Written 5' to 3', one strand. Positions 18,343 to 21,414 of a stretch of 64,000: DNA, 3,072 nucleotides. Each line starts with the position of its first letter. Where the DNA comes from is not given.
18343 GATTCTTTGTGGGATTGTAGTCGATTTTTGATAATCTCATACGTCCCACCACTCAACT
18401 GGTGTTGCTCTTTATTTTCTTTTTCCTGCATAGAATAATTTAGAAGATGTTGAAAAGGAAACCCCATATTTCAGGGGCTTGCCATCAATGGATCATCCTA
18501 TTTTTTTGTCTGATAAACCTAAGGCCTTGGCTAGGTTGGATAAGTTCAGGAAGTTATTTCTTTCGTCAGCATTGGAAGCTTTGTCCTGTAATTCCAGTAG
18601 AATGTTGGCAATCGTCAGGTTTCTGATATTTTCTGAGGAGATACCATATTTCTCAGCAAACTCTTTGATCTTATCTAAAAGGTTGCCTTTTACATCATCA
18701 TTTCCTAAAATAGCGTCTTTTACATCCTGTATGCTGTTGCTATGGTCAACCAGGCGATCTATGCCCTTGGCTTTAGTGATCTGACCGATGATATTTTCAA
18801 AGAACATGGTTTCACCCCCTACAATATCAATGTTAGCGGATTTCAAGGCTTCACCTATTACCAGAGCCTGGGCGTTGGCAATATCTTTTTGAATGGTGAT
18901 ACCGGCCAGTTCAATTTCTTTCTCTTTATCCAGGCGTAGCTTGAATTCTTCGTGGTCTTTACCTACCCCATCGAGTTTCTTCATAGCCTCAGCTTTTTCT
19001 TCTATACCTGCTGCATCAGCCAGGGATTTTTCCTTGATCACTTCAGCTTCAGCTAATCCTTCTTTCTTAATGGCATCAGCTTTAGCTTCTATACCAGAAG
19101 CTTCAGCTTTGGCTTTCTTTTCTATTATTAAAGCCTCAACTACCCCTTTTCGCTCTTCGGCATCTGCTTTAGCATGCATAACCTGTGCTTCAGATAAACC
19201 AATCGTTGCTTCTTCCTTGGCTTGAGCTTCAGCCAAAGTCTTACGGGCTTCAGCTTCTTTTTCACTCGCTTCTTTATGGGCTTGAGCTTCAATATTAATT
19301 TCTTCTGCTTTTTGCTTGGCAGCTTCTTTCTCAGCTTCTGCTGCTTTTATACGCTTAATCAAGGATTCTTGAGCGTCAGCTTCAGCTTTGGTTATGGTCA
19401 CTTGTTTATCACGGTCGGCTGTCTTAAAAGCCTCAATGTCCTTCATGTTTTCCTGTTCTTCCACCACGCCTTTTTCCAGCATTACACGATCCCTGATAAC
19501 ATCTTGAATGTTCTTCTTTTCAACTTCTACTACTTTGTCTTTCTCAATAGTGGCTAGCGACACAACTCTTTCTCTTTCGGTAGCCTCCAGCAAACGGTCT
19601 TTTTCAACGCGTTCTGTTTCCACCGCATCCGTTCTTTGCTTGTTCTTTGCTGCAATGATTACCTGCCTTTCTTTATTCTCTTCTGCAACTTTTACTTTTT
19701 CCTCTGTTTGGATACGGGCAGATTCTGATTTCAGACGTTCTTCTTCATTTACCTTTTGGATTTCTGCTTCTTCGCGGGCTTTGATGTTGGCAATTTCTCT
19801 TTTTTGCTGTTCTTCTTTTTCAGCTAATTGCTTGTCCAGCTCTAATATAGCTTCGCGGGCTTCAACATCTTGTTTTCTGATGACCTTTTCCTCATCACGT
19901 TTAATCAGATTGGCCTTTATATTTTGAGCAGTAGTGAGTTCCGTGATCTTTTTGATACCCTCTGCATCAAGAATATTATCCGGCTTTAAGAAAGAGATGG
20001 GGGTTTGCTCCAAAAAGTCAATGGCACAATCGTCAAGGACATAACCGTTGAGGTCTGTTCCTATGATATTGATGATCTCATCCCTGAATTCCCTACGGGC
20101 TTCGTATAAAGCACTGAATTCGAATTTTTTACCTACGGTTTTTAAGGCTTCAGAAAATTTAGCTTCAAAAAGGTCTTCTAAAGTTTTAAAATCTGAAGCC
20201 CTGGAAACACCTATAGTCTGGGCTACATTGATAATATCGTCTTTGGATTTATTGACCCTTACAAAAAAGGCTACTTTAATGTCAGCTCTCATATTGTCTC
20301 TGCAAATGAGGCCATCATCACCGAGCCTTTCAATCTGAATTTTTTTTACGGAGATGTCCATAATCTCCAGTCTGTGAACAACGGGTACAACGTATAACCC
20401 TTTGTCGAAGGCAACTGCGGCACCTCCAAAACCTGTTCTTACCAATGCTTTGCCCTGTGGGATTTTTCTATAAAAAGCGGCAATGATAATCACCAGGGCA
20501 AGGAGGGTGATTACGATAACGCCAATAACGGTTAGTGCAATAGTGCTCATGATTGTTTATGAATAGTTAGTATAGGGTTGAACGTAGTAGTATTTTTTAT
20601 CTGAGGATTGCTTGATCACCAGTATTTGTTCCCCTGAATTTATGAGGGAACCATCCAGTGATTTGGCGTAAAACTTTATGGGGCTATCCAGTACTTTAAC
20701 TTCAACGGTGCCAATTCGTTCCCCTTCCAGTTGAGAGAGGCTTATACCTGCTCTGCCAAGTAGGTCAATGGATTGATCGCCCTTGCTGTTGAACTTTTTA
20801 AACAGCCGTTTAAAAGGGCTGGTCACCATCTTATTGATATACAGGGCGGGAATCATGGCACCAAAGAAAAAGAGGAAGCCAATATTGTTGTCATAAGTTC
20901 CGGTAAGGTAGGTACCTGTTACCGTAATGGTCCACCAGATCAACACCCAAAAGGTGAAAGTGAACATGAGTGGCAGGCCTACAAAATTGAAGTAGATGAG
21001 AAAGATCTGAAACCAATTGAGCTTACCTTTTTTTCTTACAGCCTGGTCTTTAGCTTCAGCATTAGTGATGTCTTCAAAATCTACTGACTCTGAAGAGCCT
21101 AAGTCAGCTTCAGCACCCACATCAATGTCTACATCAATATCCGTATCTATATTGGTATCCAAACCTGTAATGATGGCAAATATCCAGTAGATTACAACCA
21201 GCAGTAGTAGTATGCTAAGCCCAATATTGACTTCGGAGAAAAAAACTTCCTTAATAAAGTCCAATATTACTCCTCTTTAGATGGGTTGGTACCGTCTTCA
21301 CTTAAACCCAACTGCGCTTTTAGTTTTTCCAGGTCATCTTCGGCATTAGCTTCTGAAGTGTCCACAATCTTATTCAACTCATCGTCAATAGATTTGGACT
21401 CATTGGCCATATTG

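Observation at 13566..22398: Five-gene operon: YbjN/YjfI-like, PspA/IM30, YqiJ/NfeD, flotillin and a 1633-aa protein with one MoxR/dynein-like AAA+ module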

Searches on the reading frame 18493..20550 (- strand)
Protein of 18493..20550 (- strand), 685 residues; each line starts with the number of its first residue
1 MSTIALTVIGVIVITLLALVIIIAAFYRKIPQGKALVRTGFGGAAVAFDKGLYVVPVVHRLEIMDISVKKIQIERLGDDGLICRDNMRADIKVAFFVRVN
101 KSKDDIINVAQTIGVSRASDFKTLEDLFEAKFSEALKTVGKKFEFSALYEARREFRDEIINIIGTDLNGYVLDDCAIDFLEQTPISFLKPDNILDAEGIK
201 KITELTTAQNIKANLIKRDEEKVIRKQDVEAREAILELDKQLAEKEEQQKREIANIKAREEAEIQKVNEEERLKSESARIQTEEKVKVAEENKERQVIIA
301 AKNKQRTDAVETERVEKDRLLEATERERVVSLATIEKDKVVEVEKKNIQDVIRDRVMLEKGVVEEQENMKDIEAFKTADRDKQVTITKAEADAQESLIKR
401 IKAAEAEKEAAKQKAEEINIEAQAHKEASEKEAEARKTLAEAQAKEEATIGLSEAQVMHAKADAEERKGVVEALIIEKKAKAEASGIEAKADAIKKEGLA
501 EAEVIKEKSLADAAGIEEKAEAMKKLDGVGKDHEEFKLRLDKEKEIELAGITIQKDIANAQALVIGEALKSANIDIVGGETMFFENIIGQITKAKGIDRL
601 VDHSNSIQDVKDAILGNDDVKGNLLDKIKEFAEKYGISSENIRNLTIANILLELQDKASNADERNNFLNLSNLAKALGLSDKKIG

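Call 4: search_protein_families(library=pfam, proteins=[window:18493-20550:-], max_evalue=0.01)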
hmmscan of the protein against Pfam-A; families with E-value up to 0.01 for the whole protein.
window:18493-20550:- (685 aa): 0 families

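Call 5: search_protein_families(library=ncbifam, proteins=[window:18493-20550:-], max_evalue=0.01)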
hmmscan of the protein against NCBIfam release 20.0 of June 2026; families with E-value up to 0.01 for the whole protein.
window:18493-20550:- (685 aa): 0 families

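Call 11: search_protein_families(library=pfam, proteins=[window:18493-20550:-], max_evalue=10)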
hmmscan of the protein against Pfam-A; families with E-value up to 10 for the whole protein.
window:18493-20550:- (685 aa): 1 family
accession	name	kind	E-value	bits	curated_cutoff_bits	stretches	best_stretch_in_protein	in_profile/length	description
PF11346.13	DUF3149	-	0.32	11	23.2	1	8-32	13-37/40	Protein of unknown function (DUF3149)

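Call 13: search_solved_structures(query=window:18493-20550:-, max_evalue=1, show_alignments=2)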
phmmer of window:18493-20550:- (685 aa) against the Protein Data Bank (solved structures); distinct sequences matched with E-value up to 1: 1.
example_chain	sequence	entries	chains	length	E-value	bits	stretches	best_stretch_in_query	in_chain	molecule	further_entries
8z5g_A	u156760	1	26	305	0.21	13.4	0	369-445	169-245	Protein QmcA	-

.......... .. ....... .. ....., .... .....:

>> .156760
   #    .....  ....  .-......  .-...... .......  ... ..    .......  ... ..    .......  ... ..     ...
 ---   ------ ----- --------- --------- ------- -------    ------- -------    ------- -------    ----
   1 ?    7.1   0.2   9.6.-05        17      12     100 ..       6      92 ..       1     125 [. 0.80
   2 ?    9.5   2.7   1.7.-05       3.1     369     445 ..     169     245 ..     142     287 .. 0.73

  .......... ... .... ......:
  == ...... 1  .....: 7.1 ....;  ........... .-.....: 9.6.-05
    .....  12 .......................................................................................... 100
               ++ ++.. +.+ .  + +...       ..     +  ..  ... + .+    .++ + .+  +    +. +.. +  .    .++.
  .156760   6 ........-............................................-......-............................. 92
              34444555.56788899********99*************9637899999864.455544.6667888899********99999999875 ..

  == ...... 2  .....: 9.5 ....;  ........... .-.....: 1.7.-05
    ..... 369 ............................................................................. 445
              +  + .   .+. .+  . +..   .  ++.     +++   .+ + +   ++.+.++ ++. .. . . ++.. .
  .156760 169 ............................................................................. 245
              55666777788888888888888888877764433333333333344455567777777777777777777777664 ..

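Call 16: search_protein_families(library=padloc, proteins=[window:18493-20550:-], max_evalue=0.01)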
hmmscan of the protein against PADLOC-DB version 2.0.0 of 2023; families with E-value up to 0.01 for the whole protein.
window:18493-20550:- (685 aa): 0 families

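Call 19: find_homologous_proteins(query=window:18493-20550:-, max_evalue=0.00001)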
Query window:18493-20550:- (685 aa): 8000 proteins with E <= 0.00001 among 8000 candidates; the best 120 are listed.
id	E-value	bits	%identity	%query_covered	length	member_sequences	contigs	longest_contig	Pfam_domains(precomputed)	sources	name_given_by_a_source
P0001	0.0e+0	1375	100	100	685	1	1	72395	-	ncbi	-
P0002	0.0e+0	1202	86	100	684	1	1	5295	-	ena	-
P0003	0.0e+0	1142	82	100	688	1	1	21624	-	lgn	-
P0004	0.0e+0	1135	84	97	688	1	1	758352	-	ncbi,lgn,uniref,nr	ncbi:flotillin family protein [Aquimarina sp. MMG016]|uniref:flotillin family protein n=1 Tax=Aquima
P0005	0.0e+0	1134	84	97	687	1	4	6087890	-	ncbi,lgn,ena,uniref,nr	ncbi:flotillin family protein [Aquimarina sp. AD10]|uniref:Flotillin n=1 Tax=Aquimarina aggregata Ta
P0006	0.0e+0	1132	83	97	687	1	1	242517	-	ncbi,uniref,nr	ncbi:flotillin family protein [Aquimarina aggregata]|uniref:flotillin family protein n=1 Tax=Aquimar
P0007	0.0e+0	1132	84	97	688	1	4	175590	-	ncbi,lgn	-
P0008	0.0e+0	1131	84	97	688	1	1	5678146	-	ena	-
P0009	0.0e+0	1131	83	97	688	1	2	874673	-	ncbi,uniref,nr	ncbi:flotillin family protein [Aquimarina mytili]|uniref:Flotillin family protein n=1 Tax=Aquimarina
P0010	0.0e+0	1131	83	97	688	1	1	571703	-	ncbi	-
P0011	0.0e+0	1130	83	97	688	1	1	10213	-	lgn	-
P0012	0.0e+0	1129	83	97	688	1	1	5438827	-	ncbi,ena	-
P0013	0.0e+0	1128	83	97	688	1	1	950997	-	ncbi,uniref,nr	ncbi:flotillin family protein [Aquimarina sp. 2201CG5-10]|uniref:flotillin family protein n=1 Tax=Aq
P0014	0.0e+0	1127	83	97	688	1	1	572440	-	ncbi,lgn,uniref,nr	ncbi:flotillin family protein [Aquimarina spongiae]|uniref:Uncharacterized membrane protein YqiK, co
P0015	0.0e+0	1127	83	97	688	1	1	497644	-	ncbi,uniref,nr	ncbi:flotillin family protein [Aquimarina sediminis]|uniref:flotillin family protein n=1 Tax=Aquimar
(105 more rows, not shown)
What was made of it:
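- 18493..20550 (-): Gene 4: YqiK-type flotillin (685 aa): N-terminal membrane anchor, SPFH domain, then a long E/A/K-rich coiled coil. Orthologues are about 80% identical across Flavobacteriaceae and are named flotillin or YqiK (call 19).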

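Call 21: search_solved_structures(query=A1, max_evalue=1, show_alignments=2)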
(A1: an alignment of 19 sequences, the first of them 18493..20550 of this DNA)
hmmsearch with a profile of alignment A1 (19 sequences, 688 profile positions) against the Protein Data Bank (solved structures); distinct sequences matched with E-value up to 1: 0.
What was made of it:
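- Tried and rejected: PDB sequence and profile searches for the flotillin gave only QmcA at E=0.21, then nothing (calls 13, 21).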

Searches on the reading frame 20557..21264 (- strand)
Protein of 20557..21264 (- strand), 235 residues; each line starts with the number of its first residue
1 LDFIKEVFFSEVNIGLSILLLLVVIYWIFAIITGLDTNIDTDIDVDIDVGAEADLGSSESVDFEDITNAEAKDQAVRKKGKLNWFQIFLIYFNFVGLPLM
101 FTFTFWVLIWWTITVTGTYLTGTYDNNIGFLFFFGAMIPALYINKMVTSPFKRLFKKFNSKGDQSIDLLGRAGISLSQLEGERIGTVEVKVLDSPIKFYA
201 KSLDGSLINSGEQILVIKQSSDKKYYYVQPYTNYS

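Call 4: search_protein_families(library=pfam, proteins=[window:20557-21264:-], max_evalue=0.01)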
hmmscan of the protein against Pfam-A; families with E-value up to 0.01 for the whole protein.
window:20557-21264:- (235 aa): 0 families

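Call 5: search_protein_families(library=ncbifam, proteins=[window:20557-21264:-], max_evalue=0.01)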
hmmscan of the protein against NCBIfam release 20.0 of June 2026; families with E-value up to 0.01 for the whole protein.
window:20557-21264:- (235 aa): 0 families

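Call 11: search_protein_families(library=pfam, proteins=[window:20557-21264:-], max_evalue=10)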
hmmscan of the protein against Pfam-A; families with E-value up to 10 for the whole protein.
window:20557-21264:- (235 aa): 1 family
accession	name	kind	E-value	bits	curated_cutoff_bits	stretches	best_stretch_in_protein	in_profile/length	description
PF12913.13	SH3_6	-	0.028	14.4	27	1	205-230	20-45/53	SH3 domain (SH3b1 type)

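Call 16: search_protein_families(library=padloc, proteins=[window:20557-21264:-], max_evalue=0.01)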
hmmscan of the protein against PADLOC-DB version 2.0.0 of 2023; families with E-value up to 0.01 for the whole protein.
window:20557-21264:- (235 aa): 0 families

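Call 31: find_homologous_proteins(query=window:20557-21264:-, max_evalue=0.001)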
Query window:20557-21264:- (235 aa): 153 proteins with E <= 0.001 among 806 candidates; the best 120 are listed.
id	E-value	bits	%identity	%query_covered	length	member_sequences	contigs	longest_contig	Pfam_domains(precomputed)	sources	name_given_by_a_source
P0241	3.3e-149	513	100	100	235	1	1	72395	-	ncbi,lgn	-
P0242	2.6e-79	284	52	98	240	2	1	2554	-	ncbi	-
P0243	2.0e-74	268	51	99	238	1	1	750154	-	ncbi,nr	ncbi:hypothetical protein GTQ40_09685 [Flavobacteriaceae bacterium R38]|nr:hypothetical protein [Fla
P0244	8.4e-72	259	49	99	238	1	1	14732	-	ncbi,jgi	jgi:hypothetical protein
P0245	1.5e-71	259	51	79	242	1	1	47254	-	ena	-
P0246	1.7e-71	258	51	96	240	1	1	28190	-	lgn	-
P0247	2.9e-71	258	48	99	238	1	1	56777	-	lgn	-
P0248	1.8e-69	252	48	98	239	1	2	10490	-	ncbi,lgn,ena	-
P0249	5.5e-69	250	46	99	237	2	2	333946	-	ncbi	-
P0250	1.2e-68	249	48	98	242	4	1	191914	-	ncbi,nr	ncbi:hypothetical protein F0000_03105 [Aquimarina sp. RZ0]|nr:hypothetical protein F0000_03105 [Aqui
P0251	1.4e-68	249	47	98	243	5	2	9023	-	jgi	-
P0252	1.7e-68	249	47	96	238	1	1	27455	-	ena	-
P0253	3.7e-68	247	45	99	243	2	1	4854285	-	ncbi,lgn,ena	-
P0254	4.1e-68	247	47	98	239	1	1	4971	-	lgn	-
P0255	7.2e-68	247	50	72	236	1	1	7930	-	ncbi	-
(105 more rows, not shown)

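Call 35: search_protein_families(library=pfam, alignment_id=A2, max_evalue=1)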
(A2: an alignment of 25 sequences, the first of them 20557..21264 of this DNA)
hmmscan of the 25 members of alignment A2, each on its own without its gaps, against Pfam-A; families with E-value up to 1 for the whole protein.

A. member 1, window:20557-21264:- (235 aa): 1 family
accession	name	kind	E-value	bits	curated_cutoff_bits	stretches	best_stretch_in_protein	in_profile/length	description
PF12913.13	SH3_6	-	0.028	14.4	27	1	205-230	20-45/53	SH3 domain (SH3b1 type)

B. families by the number of members that match (of 25 scanned): 10 families
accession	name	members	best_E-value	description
PF12913.13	SH3_6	14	0.00013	SH3 domain (SH3b1 type)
PF14611.13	KH_SLS1_1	2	0.052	SLS1 protein first KH domain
PF07332.16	Phage_holin_3_6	1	0.027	Putative Actinobacterial Holin-X, holin superfamily III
PF04088.18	Peroxin-13_N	1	0.056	Peroxin 13, N-terminal region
PF03531.20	SSrecog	1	0.13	Structure-specific recognition protein (SSRP1)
PF04283.17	CheF-arch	1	0.18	Chemotaxis signal transduction system protein F from archaea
PF02941.21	FeThRed_A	1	0.2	Ferredoxin thioredoxin reductase variable alpha chain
PF12877.12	KIAA1549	1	0.31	UPF0606 protein KIAA1549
PF23981.1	DUF7305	1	0.43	Domain of unknown function (DUF7305)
PF02361.21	CbiQ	1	0.44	Cobalt transport protein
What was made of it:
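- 20557..21264 (-): Gene 3: NfeD/YqiJ/YuaF-like membrane protein (235 aa): TM1, an acidic D-x-D loop, two further TM helices, and a C-terminal OB-like beta domain. No Pfam hit (calls 11, 35).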

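Call 48: predict_structure(alignment_id=A2)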
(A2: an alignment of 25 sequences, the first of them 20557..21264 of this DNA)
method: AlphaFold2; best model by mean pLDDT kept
length: 235 residues; sequences in the alignment: 25
mean_pLDDT: 72.8   pTM: 0.49
mean pLDDT of the five models: 72.8, 70.9, 70.3, 70.2, 67.1
residues with pLDDT >= 90: 56; 70-90: 92; 50-70: 37; < 50: 50
segments of 3 or more residues with pLDDT < 50: 37-80, 160-164
pLDDT, mean of each block of 10 residues (from residue 1): 84 91 86 57 32 30 36 45 59 64 90 94 90 93 87 62 61 87 86 79 89 89 87 64
secondary structure, 60 per line:
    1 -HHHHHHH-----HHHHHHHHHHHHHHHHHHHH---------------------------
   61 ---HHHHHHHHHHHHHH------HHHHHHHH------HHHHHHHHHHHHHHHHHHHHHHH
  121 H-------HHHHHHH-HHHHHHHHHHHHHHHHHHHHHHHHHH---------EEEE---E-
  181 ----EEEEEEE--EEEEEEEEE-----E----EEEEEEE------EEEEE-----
elements in order: H2-8 H14-33 H64-77 H84-91 H98-121 H129-135 H137-162 E172-175 E185-191 E194-202 E213-219 E226-230
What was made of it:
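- On NfeD / YqiJ / YuaF: AlphaFold model (call 48).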

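Call 52: fold_search(model_id=the predicted structure, library=pdb)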
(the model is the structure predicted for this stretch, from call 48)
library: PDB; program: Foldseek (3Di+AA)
matches with E <= 10: 382; with E <= 0.001: 2
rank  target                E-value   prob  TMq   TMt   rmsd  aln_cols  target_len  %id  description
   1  2k14_MODEL_1_A        7.6e-05  1.00  0.27  0.69   3.0        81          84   23  Solution structure of the soluble domain of the NfeD protein YuaF from Bacillus subtilis (released 2008-08-26)
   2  8z5g_AA               7.9e-04  1.00  0.32  0.43   9.7       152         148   17  Cryo-EM structure of E.coli SPFH-NfeD family protein complex QmcA-YbbJ (released 2024-08-21)
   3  2k5h_MODEL_1_A        4.0e-03  1.00  0.24  0.53   4.1        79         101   20  Solution NMR structure of protein encoded by MTH693 from Methanobacterium thermoautotrophicum: Northeast Struc (released 2008-08-19)
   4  3wwv                  1.2e-02  1.00  0.24  0.83   1.6        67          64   18  C-terminal domain of stomatin operon partner protein 1510-C from Pyrococcus horikoshii (released 2014-10-01)
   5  9m0p_SX               4.7e-02  0.89  0.21  0.33   6.1        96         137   16  Cryo-EM structure of human 80S ribosome in complex with montanine (released 2026-01-14)
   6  2id0_A                4.7e-02  0.51  0.17  0.08  14.8       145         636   10  Escherichia coli RNase II (released 2006-10-03)
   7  6wv7_B                8.7e-02  0.09  0.14  0.09  24.4       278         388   10  Human VKOR with Chlorophacinone (released 2020-11-11)
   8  9e71_BN               1.1e-01  0.60  0.20  0.28   6.2       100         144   17  Cryo-EM structure of the Pyrobaculum calidifontis 70S ribosome (released 2024-11-20)
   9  5xgu_B                1.2e-01  0.63  0.20  0.09  10.0       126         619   13  Escherichia coli. RNase R (released 2017-10-18)
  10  4kzx_X                1.4e-01  0.82  0.24  0.35   5.9       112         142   14  Rabbit 40S ribosomal subunit in complex with eIF1. (released 2013-07-24)
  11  2ix1_A                1.4e-01  0.33  0.17  0.08  14.6       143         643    9  RNase II D209N mutant (released 2006-10-05)
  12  4o1n_D                1.7e-01  0.41  0.16  0.18   6.3        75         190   13  Crystal structure of Staphylococcal superantigen-like protein SAOUHSC_00383 (released 2014-12-24)
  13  2eqs_MODEL_1_A        2.1e-01  0.69  0.17  0.33   5.0        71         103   13  Solution structure of the S1 RNA binding domain of human ATP-dependent RNA helicase DHX8 (released 2007-10-02)
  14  6woo_XX               2.1e-01  0.63  0.22  0.32   6.0       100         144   15  CryoEM structure of yeast 80S ribosome with Met-tRNAiMet, eIF5B, and GDP (released 2020-09-23)
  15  4gop_B                2.1e-01  0.60  0.18  0.29   5.5        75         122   16  Structure and Conformational Change of a Replication Protein A Heterotrimer Bound to ssDNA (released 2012-11-28)
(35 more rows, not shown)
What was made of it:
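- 20557..21264 (-): AlphaFold model (call 48); Foldseek top four matches are all NfeD (call 52).
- On NfeD / YqiJ / YuaF: Foldseek top four matches: YuaF 2k14, YbbJ 8z5g, MTH693 2k5h, PH1510-C 3wwv (call 52).
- Closest known: HflK/C-FtsH and QmcA-YbbJ SPFH cages. Same: An SPFH scaffold with an NfeD partner (8z5g matched in call 52), and an SPFH scaffold partnered with an AAA+ enzyme.
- Checked: The AlphaFold model of the 235-aa protein (pLDDT 72.8, call 48) has its four best Foldseek/PDB matches in NfeD domains: YuaF 7.6e-5, YbbJ 7.9e-4, MTH693 and PH1510-C (call 52).
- The NfeD-like fold matches YbbJ from the solved QmcA-YbbJ SPFH-NfeD complex, 8z5g (call 52).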
